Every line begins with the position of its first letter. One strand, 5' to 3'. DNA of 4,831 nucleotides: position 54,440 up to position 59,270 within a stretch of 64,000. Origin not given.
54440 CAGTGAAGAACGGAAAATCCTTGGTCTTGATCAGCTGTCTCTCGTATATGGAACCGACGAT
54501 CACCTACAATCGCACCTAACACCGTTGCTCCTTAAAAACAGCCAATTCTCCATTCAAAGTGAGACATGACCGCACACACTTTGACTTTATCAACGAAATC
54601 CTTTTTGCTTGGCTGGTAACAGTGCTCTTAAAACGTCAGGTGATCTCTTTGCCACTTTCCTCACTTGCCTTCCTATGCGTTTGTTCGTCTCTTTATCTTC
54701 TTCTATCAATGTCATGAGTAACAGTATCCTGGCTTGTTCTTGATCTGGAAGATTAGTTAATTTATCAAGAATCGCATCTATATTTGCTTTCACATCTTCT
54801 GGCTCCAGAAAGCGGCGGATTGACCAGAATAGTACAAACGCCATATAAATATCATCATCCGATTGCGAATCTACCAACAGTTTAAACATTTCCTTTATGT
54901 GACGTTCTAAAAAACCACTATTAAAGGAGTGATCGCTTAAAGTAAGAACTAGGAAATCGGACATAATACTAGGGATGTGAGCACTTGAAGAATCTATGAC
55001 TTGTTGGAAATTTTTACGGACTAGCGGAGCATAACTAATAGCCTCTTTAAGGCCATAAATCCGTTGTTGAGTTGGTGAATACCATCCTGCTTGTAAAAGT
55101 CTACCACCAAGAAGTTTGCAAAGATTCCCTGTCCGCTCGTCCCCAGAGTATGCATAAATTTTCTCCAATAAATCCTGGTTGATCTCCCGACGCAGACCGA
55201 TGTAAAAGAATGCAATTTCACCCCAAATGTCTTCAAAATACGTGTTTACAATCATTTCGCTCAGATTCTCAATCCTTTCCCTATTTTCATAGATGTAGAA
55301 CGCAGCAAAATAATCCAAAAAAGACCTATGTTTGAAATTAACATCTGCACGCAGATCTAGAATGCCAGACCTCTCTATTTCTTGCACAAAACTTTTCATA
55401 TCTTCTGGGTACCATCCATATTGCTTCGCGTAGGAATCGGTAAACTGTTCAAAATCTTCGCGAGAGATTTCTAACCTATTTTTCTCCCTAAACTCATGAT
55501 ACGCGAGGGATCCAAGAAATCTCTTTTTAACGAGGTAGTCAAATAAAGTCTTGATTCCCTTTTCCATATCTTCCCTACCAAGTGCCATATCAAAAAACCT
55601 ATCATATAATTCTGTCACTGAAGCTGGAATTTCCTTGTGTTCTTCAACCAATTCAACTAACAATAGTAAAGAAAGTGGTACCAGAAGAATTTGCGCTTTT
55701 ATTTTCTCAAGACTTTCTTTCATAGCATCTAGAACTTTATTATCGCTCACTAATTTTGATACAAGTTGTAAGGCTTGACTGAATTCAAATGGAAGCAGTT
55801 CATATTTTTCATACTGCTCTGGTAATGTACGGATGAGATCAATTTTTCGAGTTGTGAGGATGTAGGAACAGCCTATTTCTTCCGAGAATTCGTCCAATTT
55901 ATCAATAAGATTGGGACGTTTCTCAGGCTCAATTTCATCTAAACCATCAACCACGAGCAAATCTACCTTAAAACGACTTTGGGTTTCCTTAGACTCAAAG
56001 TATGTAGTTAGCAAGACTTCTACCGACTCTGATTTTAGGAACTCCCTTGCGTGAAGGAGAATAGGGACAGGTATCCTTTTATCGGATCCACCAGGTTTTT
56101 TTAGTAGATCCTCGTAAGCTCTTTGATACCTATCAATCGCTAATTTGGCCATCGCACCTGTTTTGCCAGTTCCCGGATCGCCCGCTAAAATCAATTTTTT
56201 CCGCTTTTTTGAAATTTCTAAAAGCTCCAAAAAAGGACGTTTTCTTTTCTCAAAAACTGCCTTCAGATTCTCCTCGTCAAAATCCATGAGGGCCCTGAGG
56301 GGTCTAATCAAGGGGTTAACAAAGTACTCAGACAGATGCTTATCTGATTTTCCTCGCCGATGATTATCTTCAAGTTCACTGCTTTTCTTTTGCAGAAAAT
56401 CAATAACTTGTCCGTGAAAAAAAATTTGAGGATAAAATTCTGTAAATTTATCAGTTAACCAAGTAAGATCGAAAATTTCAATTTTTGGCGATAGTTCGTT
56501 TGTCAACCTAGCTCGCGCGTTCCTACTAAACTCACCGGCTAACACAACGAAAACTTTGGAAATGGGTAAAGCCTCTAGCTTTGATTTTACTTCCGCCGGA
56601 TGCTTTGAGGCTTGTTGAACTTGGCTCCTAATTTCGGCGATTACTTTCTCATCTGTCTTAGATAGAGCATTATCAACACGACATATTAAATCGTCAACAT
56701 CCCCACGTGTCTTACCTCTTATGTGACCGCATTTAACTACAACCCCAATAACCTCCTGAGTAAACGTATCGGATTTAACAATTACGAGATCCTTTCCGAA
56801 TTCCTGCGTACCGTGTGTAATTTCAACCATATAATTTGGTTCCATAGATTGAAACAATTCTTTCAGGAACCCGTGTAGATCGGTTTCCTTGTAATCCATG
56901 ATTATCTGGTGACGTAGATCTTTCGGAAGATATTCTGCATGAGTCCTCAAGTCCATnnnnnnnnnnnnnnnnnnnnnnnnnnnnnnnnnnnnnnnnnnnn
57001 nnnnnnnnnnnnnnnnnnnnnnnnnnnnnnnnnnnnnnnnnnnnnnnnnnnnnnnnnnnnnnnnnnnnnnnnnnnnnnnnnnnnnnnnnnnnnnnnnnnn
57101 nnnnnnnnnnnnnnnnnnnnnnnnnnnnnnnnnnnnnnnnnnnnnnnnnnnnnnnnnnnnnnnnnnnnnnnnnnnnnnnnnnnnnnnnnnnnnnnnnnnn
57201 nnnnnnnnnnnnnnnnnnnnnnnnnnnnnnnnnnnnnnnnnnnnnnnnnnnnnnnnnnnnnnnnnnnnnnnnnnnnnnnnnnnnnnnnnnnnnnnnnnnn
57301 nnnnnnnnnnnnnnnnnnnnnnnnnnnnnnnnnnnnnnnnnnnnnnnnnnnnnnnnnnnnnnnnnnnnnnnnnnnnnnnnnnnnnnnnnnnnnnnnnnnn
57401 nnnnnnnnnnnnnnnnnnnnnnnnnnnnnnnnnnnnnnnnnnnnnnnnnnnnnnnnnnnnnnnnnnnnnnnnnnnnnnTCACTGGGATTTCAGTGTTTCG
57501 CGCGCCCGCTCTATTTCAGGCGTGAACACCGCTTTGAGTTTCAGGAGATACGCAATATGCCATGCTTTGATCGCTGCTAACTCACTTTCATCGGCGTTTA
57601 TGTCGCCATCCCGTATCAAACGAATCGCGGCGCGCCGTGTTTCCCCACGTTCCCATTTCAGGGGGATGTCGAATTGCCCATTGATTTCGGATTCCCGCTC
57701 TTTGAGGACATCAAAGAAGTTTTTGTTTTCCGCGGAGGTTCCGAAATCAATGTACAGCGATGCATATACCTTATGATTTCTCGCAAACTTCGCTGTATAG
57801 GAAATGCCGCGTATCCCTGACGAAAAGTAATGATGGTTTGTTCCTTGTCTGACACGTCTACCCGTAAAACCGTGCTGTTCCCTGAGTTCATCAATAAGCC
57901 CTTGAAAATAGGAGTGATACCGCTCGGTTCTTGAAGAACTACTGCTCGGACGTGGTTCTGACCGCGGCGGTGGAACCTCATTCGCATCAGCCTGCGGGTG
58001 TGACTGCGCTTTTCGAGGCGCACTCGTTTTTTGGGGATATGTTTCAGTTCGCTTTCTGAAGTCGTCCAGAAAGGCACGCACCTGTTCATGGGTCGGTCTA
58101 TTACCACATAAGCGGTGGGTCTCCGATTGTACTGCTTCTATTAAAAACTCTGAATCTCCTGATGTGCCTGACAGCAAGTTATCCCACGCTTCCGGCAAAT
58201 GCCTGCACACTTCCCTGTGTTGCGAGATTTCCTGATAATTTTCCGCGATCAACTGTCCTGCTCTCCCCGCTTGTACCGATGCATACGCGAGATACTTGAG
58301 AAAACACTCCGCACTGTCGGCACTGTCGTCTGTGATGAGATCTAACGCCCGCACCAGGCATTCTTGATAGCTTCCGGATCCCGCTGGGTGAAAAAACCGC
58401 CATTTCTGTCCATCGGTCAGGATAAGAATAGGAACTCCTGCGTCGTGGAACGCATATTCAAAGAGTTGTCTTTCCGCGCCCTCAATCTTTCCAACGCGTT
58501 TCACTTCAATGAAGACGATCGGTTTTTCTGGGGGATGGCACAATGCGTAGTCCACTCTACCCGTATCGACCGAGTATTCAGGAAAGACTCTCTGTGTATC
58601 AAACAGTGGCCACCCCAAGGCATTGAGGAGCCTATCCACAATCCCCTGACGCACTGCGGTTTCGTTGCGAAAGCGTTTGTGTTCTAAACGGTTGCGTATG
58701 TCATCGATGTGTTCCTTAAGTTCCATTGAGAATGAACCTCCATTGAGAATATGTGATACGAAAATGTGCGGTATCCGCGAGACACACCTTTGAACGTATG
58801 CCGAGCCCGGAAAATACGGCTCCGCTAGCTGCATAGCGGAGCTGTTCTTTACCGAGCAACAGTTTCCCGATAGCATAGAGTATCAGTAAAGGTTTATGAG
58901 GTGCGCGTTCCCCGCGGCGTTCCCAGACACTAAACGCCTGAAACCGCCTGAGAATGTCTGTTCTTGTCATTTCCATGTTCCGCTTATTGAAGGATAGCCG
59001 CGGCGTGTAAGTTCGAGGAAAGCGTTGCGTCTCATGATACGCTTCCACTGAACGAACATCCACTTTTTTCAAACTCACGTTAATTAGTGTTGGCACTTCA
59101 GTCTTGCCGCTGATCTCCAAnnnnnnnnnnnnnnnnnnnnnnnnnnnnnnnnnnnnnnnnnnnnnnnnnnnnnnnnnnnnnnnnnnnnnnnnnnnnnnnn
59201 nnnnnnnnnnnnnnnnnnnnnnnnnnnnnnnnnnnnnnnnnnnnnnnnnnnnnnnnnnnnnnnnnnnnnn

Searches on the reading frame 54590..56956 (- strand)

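Call 3: search_protein_families(library=pfam, proteins=[window:54590-56956:-], max_evalue=0.1)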
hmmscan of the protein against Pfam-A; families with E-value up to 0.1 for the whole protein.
window:54590-56956:- (788 aa): 9 families
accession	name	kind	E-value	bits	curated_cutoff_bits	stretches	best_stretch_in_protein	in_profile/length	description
PF05729.18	NACHT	-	2e-07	31.4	26.7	1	255-405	3-166/167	NACHT domain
PF24406.1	nSTAND_NTPase4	-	3.3e-06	27.5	27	1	496-551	2-58/58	Novel STAND NTPase 4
PF20720.3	nSTAND3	-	3e-05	24.2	27.2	1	244-371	9-112/155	Novel STAND NTPase 3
PF24883.2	NPHP3_N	-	4.9e-05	24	24.8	0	308-367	101-161/164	Nephrocystin 3, N-terminal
PF00931.28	NB-ARC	-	8.6e-05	22.4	23.5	1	359-473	125-240/248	NB-ARC domain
PF04471.18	Mrr_cat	-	0.00012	22.7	21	1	25-108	7-85/115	Restriction endonuclease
PF05698.19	Trigger_C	-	0.026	15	22.7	0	476-526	90-140/162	Bacterial trigger factor protein (TF) C-terminus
PF19970.4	VMAP-M9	-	0.04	14.5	27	0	720-749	64-93/135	vWA-MoxR associated protein middle region (VMAP-M) 9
PF00004.35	AAA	-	0.041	14.8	21.2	0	255-376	1-115/131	ATPase family associated with various cellular activities (AAA)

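Call 4: search_protein_families(library=padloc, proteins=[window:54590-56956:-], max_evalue=0.1)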
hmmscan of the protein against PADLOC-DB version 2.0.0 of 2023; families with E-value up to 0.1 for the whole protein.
window:54590-56956:- (788 aa): 2 families
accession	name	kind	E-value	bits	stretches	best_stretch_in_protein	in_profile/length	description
PDLC02196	IetA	-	0.011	13.2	0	251-270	121-140/374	-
PDLC04232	IetA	-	0.019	12.4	1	231-272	96-136/330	-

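Call 5: search_protein_families(library=ncbifam, proteins=[window:54590-56956:-], max_evalue=0.1)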
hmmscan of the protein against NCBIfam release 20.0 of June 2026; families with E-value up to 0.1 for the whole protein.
window:54590-56956:- (788 aa): 10 families
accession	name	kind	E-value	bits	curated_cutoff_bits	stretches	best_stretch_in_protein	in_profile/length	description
NF053861.1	DS8_antiphage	equivalog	5.5e-10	37.6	790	1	204-562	331-691/994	anti-phage protein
NF058535.1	antiphage_EruA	equivalog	2.3e-06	26.1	1000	1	327-454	65-202/1318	NACHT domain-containing antiphage protein EruA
TIGR03499.1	FlhF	equivalog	0.00063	19.8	174.15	1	231-275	177-221/286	flagellar biosynthesis GTPase FlhF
TIGR00115.1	tig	equivalog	0.0013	17.7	180.2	1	463-525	325-387/410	trigger factor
NF006505.0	PRK08939.1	equivalog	0.0066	15.8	228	1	174-275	78-179/306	primosomal protein DnaI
NF009067.0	PRK12402.1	equivalog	0.046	12.7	317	0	245-283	27-67/340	replication factor C small subunit 2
NF001679.0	PRK00440.1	equivalog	0.061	12.4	303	0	253-294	40-81/322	replication factor C small subunit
NF003271.0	PRK04250.1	equivalog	0.079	11.6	405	0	529-581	98-149/407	dihydroorotase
NF003229.0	PRK04195.1-5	equivalog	0.091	11.5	280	0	249-273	41-65/413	replication factor C large subunit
NF038214.1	IS21_help_AAA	equivalog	0.097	12.3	200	0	220-267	59-105/232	IS21-like element helper ATPase IstB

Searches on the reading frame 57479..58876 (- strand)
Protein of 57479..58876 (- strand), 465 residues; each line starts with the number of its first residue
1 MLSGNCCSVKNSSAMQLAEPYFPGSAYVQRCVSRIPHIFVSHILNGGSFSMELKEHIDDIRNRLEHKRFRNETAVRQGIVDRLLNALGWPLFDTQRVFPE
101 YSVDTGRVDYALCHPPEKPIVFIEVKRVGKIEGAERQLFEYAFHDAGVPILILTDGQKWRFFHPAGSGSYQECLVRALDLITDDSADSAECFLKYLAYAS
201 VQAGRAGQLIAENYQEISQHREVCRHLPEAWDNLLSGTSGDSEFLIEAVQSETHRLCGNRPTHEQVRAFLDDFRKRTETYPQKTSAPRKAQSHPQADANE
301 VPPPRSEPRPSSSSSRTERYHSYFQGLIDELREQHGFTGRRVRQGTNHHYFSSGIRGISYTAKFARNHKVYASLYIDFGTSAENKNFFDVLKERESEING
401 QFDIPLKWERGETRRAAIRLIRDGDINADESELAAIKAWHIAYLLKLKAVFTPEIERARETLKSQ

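Call 3: search_protein_families(library=pfam, proteins=[window:57479-58876:-], max_evalue=0.1)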
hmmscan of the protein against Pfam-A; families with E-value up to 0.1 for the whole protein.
window:57479-58876:- (465 aa): 3 families
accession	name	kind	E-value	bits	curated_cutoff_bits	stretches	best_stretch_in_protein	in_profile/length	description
PF14088.11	DUF4268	-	2.6e-14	53.9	27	1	320-453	2-138/140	Domain of unknown function (DUF4268)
PF04313.20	HSDR_N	-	1.9e-10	41.4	25.1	2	105-162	125-190/198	Type I restriction enzyme R protein N terminus (HSDR_N)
PF13588.12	HSDR_N_2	-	1.1e-05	25.9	25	1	72-163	2-95/110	Type I restriction enzyme R protein N terminus (HSDR_N)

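Call 4: search_protein_families(library=padloc, proteins=[window:57479-58876:-], max_evalue=0.1)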
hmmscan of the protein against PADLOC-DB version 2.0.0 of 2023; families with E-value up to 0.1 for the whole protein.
window:57479-58876:- (465 aa): 5 families
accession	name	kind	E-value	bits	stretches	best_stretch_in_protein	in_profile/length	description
PDLC04914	PDC-S11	-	1.4e-19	68.4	1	260-458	106-311/314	-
PDLC04911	PDC-S11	-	2.2e-18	64.6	1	310-457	168-314/318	-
PDLC04913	PDC-S11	-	6.6e-15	53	1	312-463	221-372/375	-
PDLC04912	PDC-S11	-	6.7e-11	39.9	1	311-456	168-311/313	-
PDLC04910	PDC-S11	-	0.028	11.7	1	320-450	222-350/359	-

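Call 5: search_protein_families(library=ncbifam, proteins=[window:57479-58876:-], max_evalue=0.1)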
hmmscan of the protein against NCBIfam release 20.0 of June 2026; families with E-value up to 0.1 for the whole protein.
window:57479-58876:- (465 aa): 3 families
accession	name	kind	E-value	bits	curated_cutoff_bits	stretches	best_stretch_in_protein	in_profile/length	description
NF011654.0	PRK15072.1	subfamily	0.033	13.1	430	1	301-394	169-255/404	D-galactonate dehydratase family protein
NF002876.0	PRK03298.1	equivalog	0.038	13.3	252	1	97-141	126-168/224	endonuclease NucS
NF041890.1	hdrC_Methbact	equivalog_domain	0.056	13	270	0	24-69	118-164/192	ferredoxin:CoB-CoM heterodisulfide reductase subunit HdrC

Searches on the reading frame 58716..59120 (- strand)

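Call 3: search_protein_families(library=pfam, proteins=[window:58716-59120:-], max_evalue=0.1)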
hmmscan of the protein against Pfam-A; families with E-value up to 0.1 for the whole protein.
window:58716-59120:- (134 aa): 0 families

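Call 4: search_protein_families(library=padloc, proteins=[window:58716-59120:-], max_evalue=0.1)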
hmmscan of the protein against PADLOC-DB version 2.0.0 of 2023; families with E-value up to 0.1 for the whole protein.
window:58716-59120:- (134 aa): 0 families

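Call 5: search_protein_families(library=ncbifam, proteins=[window:58716-59120:-], max_evalue=0.1)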
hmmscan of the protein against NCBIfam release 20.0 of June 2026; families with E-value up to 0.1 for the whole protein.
window:58716-59120:- (134 aa): 1 family
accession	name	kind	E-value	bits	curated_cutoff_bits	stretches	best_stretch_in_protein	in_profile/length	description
NF045808.1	PT-DNA_restrict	exception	2.2e-08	33.6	180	1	55-96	2-44/284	phosphorothioated DNA-binding restriction endonuclease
